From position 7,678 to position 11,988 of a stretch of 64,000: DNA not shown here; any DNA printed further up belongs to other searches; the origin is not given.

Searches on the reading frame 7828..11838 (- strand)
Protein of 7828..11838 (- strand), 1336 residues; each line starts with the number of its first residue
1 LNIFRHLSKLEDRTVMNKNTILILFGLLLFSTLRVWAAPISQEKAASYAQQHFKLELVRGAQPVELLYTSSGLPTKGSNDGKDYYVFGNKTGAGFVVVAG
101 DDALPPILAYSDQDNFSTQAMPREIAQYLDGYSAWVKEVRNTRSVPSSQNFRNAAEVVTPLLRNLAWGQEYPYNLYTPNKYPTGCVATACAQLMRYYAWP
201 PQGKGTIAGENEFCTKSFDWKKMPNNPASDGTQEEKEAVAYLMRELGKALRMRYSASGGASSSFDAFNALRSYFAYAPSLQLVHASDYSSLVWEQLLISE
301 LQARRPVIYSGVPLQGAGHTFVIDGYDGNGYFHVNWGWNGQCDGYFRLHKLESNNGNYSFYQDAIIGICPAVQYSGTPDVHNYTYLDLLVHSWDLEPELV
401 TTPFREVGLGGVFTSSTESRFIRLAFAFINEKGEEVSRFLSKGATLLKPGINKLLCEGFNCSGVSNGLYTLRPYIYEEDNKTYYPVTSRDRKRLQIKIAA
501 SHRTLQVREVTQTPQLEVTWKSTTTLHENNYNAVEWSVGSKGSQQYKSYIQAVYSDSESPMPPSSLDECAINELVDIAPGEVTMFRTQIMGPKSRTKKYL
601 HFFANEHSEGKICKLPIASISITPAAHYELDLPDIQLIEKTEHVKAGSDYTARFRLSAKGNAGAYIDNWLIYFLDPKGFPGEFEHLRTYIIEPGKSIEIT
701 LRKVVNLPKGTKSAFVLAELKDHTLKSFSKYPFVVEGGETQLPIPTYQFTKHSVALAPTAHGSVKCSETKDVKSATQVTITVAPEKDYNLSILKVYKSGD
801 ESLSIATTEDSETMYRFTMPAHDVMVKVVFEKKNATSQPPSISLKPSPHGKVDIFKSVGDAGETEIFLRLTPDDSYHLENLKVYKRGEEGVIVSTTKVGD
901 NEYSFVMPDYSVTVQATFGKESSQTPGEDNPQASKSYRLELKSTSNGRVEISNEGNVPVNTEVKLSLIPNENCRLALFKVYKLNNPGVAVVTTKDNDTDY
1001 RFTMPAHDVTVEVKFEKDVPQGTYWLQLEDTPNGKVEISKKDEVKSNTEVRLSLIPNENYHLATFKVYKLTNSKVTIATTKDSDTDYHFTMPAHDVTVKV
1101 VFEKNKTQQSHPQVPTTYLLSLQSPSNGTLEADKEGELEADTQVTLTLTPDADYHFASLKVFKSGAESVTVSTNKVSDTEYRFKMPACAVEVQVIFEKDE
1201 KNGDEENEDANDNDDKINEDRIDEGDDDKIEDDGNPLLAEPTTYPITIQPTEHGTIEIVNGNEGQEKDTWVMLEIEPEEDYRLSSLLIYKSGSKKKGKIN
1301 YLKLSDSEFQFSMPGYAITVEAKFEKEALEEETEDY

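Call 5: search_protein_families(library=pfam, proteins=[window:7828-11838:-], max_evalue=1)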
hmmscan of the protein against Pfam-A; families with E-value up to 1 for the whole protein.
window:7828-11838:- (1336 aa): 6 families
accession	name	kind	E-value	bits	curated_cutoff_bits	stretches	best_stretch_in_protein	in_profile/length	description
PF01640.23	Peptidase_C10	-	4.5e-59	200.4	26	1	167-346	1-194/194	Peptidase C10 family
PF18998.6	Flg_new_2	-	1.5e-44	150.3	23.6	6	753-833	2-72/73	Divergent InlB B-repeat domain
PF13734.11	Inhibitor_I69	-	9e-21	74.6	25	1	37-134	1-96/98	Spi protease inhibitor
PF17683.6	TFIIF_beta_N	-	0.00048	21.1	25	1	1128-1224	30-107/145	TFIIF, beta subunit N-terminus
PF19630.5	DUF6134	-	0.0012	19.4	27.9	1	1039-1198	16-163/184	Domain of unknown function (DUF6134)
PF13529.12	Peptidase_C39_2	-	0.037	15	24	1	282-335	79-140/143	Peptidase_C39 like family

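Call 6: search_protein_families(library=padloc, proteins=[window:7828-11838:-], max_evalue=1)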
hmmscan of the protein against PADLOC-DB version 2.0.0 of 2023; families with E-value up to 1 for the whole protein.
window:7828-11838:- (1336 aa): 0 families
